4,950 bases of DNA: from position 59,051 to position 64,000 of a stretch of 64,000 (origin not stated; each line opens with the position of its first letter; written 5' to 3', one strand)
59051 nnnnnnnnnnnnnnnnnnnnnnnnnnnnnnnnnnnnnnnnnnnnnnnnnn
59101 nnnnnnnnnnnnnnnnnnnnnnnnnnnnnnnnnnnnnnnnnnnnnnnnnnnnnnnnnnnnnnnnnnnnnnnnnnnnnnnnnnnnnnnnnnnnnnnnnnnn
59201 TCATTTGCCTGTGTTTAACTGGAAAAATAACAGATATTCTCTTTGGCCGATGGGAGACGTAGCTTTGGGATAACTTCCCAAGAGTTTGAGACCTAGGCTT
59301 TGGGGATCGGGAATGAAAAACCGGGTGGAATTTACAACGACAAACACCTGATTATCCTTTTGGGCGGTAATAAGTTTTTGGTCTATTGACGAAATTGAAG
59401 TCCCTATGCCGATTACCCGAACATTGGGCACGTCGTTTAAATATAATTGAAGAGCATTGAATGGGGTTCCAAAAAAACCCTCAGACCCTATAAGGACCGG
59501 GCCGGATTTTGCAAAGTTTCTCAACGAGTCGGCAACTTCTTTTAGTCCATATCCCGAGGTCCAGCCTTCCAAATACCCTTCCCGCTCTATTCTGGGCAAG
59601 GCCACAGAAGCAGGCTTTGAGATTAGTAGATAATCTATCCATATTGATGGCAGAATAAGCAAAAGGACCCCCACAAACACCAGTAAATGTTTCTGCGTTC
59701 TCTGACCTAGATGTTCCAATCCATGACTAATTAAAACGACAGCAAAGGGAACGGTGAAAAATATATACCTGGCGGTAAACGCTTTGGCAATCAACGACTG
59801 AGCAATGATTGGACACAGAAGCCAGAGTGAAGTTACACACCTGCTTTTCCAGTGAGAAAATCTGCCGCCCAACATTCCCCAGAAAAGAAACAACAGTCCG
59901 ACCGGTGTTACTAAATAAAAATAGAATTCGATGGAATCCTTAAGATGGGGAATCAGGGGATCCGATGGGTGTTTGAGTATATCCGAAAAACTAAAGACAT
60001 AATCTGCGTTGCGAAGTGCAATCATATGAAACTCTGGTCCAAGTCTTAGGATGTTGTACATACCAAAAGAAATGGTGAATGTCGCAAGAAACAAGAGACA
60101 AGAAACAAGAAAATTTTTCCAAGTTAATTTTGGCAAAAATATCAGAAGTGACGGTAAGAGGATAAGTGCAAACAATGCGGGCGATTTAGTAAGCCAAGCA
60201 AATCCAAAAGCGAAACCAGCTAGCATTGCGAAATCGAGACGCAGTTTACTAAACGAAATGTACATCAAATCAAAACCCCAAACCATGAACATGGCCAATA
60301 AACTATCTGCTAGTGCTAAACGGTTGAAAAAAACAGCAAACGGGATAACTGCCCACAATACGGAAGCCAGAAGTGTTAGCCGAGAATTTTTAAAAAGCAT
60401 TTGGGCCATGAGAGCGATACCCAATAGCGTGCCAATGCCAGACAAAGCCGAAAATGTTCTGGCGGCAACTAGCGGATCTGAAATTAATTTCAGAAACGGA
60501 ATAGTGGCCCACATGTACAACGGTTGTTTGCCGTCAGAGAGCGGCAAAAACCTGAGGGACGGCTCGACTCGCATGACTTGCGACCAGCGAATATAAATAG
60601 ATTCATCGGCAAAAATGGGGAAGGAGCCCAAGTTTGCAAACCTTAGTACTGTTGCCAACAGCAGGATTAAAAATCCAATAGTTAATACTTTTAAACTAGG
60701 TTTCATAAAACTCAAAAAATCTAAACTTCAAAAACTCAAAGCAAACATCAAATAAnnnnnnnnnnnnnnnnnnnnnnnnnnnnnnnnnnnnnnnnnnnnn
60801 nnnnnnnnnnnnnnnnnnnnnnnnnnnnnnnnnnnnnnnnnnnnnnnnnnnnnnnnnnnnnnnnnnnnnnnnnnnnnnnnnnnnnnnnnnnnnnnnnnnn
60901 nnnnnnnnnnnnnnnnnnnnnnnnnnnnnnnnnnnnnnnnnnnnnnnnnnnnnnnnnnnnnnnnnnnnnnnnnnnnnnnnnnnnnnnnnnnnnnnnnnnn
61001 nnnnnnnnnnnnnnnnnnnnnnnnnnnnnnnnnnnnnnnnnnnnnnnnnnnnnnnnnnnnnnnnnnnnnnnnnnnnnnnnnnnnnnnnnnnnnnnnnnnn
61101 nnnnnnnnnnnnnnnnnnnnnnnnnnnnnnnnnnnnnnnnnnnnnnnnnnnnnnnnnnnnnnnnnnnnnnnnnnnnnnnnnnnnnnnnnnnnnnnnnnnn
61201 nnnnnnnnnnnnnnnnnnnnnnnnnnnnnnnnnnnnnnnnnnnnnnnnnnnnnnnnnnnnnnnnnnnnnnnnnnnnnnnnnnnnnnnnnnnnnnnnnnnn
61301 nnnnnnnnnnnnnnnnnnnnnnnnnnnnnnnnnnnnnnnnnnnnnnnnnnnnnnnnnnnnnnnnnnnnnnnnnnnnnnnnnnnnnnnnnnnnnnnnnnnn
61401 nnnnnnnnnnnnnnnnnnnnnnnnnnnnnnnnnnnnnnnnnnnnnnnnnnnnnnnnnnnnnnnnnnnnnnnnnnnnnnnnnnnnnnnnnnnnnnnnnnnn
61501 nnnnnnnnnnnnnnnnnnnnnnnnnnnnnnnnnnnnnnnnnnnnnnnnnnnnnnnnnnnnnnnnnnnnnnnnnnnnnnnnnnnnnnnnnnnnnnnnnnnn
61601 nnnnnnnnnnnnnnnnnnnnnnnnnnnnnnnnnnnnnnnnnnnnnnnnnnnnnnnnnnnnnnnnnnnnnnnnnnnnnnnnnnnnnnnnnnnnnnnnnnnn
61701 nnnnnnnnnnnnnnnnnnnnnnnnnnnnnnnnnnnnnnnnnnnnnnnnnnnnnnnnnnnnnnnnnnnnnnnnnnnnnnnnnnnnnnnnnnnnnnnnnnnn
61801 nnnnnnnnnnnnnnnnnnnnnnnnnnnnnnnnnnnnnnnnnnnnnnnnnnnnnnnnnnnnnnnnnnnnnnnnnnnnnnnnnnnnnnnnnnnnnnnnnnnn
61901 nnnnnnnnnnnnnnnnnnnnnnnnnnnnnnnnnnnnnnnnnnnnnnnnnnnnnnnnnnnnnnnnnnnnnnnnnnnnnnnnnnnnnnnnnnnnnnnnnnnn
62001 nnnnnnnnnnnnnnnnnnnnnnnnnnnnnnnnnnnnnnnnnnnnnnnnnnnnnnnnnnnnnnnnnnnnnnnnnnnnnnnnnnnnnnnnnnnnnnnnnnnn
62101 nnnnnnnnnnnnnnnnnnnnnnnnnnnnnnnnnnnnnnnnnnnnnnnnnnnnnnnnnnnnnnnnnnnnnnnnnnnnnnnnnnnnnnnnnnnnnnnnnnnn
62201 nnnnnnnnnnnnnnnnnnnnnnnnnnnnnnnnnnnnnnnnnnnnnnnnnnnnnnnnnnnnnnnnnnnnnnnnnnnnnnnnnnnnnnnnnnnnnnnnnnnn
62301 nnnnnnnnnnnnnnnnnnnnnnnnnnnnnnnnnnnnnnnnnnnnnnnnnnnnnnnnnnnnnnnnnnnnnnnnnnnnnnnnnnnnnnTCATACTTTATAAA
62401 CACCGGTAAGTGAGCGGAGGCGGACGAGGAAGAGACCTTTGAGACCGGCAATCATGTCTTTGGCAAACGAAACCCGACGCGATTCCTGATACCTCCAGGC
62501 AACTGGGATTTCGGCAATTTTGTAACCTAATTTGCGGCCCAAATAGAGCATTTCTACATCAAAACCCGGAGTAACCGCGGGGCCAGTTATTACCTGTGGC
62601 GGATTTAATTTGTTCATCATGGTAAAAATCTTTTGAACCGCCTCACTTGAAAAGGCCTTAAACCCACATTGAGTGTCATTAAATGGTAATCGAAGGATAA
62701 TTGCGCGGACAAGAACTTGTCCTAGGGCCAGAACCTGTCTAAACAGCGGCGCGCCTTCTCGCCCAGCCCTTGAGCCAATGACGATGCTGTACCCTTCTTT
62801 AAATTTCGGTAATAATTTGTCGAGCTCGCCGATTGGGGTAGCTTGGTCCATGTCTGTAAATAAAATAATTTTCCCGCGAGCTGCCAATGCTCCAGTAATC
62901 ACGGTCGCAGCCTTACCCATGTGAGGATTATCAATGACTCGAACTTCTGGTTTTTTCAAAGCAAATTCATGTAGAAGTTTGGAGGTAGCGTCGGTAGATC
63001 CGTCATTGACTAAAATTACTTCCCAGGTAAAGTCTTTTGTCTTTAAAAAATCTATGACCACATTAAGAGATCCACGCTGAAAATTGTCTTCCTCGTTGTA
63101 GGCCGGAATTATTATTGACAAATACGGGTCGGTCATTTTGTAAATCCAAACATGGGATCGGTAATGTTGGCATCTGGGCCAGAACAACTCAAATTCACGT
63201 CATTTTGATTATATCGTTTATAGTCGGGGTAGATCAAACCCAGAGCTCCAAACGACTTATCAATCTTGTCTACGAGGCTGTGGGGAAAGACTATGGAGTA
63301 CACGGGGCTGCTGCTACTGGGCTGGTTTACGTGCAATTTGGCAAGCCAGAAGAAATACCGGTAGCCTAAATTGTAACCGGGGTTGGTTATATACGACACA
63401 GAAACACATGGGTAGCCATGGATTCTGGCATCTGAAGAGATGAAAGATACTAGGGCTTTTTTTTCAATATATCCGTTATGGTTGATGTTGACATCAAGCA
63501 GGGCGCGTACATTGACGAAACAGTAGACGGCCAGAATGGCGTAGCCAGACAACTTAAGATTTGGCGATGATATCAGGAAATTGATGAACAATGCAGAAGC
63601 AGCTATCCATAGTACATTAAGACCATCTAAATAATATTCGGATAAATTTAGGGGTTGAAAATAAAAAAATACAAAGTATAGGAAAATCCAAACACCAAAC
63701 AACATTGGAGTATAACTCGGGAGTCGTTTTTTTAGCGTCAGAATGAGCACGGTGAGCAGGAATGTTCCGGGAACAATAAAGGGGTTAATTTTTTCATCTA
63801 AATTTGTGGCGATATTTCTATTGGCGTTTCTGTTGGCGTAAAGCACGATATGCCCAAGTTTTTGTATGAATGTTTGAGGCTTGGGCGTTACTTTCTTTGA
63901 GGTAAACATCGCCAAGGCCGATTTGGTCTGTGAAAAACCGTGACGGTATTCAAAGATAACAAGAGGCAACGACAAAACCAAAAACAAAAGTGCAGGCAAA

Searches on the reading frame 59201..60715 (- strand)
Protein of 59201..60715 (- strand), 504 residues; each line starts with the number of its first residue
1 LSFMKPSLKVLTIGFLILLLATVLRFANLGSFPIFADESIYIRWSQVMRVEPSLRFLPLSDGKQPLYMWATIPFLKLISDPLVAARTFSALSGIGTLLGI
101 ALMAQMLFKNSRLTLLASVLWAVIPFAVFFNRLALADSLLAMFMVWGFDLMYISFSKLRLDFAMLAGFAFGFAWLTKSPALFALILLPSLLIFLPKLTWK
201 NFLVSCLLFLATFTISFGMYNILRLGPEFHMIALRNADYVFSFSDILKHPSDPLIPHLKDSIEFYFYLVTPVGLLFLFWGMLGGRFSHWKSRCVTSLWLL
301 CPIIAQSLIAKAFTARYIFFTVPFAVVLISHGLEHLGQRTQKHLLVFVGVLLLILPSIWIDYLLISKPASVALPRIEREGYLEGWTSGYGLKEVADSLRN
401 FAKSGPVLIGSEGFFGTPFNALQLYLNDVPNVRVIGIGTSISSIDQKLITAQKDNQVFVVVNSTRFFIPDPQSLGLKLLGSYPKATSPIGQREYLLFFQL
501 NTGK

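Call 4: search_protein_families(library=pfam, proteins=[window:59201-60715:-], max_evalue=0.01)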
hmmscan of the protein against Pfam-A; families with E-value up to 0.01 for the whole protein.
window:59201-60715:- (504 aa): 2 families
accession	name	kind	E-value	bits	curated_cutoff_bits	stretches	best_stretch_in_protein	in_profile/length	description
PF13231.12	PMT_2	-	1.9e-08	35.1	26.1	1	65-214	4-153/160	Dolichyl-phosphate-mannose-protein mannosyltransferase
PF02366.24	PMT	-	2.5e-08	34.2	22.7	1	62-205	61-211/245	Dolichyl-phosphate-mannose-protein mannosyltransferase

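Call 5: search_protein_families(library=ncbifam, proteins=[window:59201-60715:-], max_evalue=0.01)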
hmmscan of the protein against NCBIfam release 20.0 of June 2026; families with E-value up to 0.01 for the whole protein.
window:59201-60715:- (504 aa): 1 family
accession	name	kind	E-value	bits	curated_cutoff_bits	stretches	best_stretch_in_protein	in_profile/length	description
TIGR03663.1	TIGR03663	subfamily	5.8e-09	35.5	126.25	1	13-193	3-179/435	flippase activity-associated protein Agl23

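Call 77: search_solved_structures(query=window:59201-60715:-, max_evalue=1)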
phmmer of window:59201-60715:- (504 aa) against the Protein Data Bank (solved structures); distinct sequences matched with E-value up to 1: 1.
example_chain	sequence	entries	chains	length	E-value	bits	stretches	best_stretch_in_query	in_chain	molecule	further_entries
9ne1_A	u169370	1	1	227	0.4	13.1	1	320-457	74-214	Histone-lysine N-methyltransferase, H3 lysine-79 specific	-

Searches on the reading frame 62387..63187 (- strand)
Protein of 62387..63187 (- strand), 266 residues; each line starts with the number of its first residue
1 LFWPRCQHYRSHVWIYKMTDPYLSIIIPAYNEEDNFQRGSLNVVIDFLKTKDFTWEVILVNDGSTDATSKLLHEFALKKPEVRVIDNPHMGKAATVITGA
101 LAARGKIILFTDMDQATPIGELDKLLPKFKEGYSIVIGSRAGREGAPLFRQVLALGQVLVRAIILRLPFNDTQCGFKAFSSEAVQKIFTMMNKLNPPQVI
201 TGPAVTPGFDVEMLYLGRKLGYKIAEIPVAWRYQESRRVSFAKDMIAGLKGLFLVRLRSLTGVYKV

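Call 4: search_protein_families(library=pfam, proteins=[window:62387-63187:-], max_evalue=0.01)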
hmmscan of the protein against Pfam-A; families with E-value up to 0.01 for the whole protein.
window:62387-63187:- (266 aa): 3 families
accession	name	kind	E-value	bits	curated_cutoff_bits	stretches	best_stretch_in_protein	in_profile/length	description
PF00535.33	Glycos_transf_2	-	3.6e-25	89.3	23.3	1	24-175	1-155/168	Glycosyl transferase family 2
PF10111.15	Glyco_tranf_2_2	-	8.2e-06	25.9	27.3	1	24-126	1-103/276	Glycosyltransferase like family 2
PF13641.12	Glyco_tranf_2_3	-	8.1e-05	23.2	27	1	22-147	2-130/230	Glycosyltransferase like family 2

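Call 5: search_protein_families(library=ncbifam, proteins=[window:62387-63187:-], max_evalue=0.01)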
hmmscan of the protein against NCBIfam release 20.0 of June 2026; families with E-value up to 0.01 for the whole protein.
window:62387-63187:- (266 aa): 20 families
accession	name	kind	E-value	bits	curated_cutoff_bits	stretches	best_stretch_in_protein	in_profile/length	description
NF047588.1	GlcsyltransPgfSStrep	equivalog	4.9e-22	78.5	500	1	23-191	3-171/308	glycosyltransferase PgfS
TIGR03937.1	PgaC_IcaA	equivalog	9.1e-15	54.5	422.3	1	19-115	43-136/407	poly-beta-1,6-N-acetyl-D-glucosamine synthase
NF007482.0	PRK10073.1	equivalog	1.1e-14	54.2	423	1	20-116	5-97/334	glycosyltransferase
NF041875.1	EPS_EpsD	equivalog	1.5e-14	54.2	370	1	23-135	1-110/325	exopolysaccharide biosynthesis glycosyltransferase EpsD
NF007986.1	PRK10714.1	equivalog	5.7e-14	51.8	529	1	23-182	8-167/316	undecaprenyl-phosphate 4-deoxy-4-formamido-L-arabinose transferase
TIGR04283.1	glyco_like_mftF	equivalog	1.7e-11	44.2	182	1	23-120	1-88/221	TIGR04283 family arsenosugar biosynthesis glycosyltransferase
NF041391.1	DPhHxTase_Halo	equivalog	7.2e-11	41.5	375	1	29-190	3-156/213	dolichyl-phosphate hexose transferase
TIGR03965.1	mycofact_glyco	equivalog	1.6e-10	40.5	280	1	21-136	74-186/467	mycofactocin biosynthesis glycosyltransferase MftF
NF050050.1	ProtGlycPglI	equivalog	2.6e-09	36.9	500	1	21-139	2-118/306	GalNAc(5)-diNAcBac-PP-undecaprenol beta-1,3-glucosyltransferase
NF047683.1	TeichurnBiosyTuaG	equivalog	5.2e-09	36.1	400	1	19-127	4-109/252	teichuronic acid biosynthesis protein TuaG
TIGR04182.1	glyco_TIGR04182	equivalog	4.6e-08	32.8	325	1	24-187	3-159/293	S-layer glycoprotein N-glycosyltransferase AglJ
NF038302.1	EPS_HpsE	equivalog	4.6e-08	32.4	300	1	23-115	3-97/307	hormogonium polysaccharide biosynthesis glycosyltransferase HpsE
NF058614.1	PPMAGASynPpgS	equivalog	4.8e-08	32.7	370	1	25-194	4-172/226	polyprenyl-phospho-N-acetylgalactosaminyl synthase PpgS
NF053739.1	GlytfEpsEBac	equivalog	3.5e-06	26.2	450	1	21-124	1-102/265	glycosyltransferase EpsE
NF010496.0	PRK13915.1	equivalog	5.2e-06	25.7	262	1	20-116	30-128/307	glucosyl-3-phosphoglycerate synthase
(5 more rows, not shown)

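Call 14: search_solved_structures(query=window:62387-63187:-, max_evalue=0.001, show_alignments=1)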
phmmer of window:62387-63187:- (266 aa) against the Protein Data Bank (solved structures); distinct sequences matched with E-value up to 0.001: 19.
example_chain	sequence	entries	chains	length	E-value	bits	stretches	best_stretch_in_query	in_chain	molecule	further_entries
5eke_A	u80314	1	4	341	2.6e-16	62.9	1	22-170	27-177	Uncharacterized glycosyltransferase sll0501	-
5ekp_C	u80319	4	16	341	2.6e-16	62.9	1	22-170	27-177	Uncharacterized glycosyltransferase sll0501 | Glycosyltransferase sll0501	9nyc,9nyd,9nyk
9nye_A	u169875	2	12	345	2.7e-16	62.8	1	22-170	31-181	Glycosyltransferase sll0501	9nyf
5mlz_A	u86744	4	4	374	2.1e-13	53.4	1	23-187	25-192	Dolichol monophosphate mannose synthase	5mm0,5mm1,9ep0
9bhc_C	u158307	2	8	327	2.8e-11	46.4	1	23-161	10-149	Undecaprenyl-phosphate 4-deoxy-4-formamido-L-arabinose transferase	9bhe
8vxh_A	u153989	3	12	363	3.5e-11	46.1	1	23-160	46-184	Undecaprenyl-phosphate 4-deoxy-4-formamido-L-arabinose transferase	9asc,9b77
9hwj_A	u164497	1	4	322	1.2e-09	41.1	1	23-153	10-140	Undecaprenyl-phosphate 4-deoxy-4-formamido-L-arabinose transferase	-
5hea_A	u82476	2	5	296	2.6e-08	36.6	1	22-117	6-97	Putative glycosyltransferase (GalT1)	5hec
6p61_A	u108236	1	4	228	5.2e-07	32.4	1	18-116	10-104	Glycosyltransferase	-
2z87_A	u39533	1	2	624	1.5e-06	30.9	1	21-135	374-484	Chondroitin synthase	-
2z86_A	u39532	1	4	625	1.5e-06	30.9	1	21-135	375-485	Chondroitin synthase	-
8bz8_A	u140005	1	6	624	1.1e-05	28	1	20-117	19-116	Glycosyltransferase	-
8bz4_A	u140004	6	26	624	1.1e-05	28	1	20-117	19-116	Glycosyltransferase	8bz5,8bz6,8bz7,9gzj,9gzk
6yv7_B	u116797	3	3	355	5.8e-05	25.7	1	20-119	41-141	Glycosyl transferase, family 2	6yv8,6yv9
6yv7_A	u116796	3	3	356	5.9e-05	25.7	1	20-119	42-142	Glycosyl transferase, family 2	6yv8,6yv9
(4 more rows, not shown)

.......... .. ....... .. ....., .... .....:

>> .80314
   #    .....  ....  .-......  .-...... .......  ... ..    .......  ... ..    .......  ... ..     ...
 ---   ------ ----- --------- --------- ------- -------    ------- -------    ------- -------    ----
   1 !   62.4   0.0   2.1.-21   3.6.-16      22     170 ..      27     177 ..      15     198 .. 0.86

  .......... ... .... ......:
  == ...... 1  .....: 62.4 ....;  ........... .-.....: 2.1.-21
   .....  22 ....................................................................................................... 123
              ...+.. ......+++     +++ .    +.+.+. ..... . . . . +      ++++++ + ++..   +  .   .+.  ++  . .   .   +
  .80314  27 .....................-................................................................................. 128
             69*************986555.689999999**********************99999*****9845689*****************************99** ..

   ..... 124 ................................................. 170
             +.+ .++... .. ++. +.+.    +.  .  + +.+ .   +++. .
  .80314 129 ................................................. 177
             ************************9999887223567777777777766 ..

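Call 27: find_encoding_contigs(protein=window:62387-63136:-, flank=10000, max_places=4)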
Protein window:62387-63136:- (249 aa): no gene with exactly this product is on record in the collection.

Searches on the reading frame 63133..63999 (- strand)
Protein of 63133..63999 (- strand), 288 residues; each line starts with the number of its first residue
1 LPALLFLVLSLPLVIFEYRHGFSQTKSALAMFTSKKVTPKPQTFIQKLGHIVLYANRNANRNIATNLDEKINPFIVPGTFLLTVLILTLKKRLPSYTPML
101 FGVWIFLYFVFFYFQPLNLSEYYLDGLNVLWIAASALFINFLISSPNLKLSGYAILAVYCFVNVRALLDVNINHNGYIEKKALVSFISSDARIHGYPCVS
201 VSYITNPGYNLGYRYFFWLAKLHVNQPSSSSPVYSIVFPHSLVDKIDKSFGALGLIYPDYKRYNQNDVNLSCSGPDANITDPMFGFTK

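Call 4: search_protein_families(library=pfam, proteins=[window:63133-63999:-], max_evalue=0.01)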
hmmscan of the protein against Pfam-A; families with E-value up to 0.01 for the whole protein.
window:63133-63999:- (288 aa): 0 families

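Call 5: search_protein_families(library=ncbifam, proteins=[window:63133-63999:-], max_evalue=0.01)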
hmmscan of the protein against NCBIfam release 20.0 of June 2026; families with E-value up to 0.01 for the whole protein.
window:63133-63999:- (288 aa): 0 families

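Call 26: search_protein_families(library=pfam, proteins=[window:63133-63999:-], max_evalue=5)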
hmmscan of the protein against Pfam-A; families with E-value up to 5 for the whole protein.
window:63133-63999:- (288 aa): 0 families
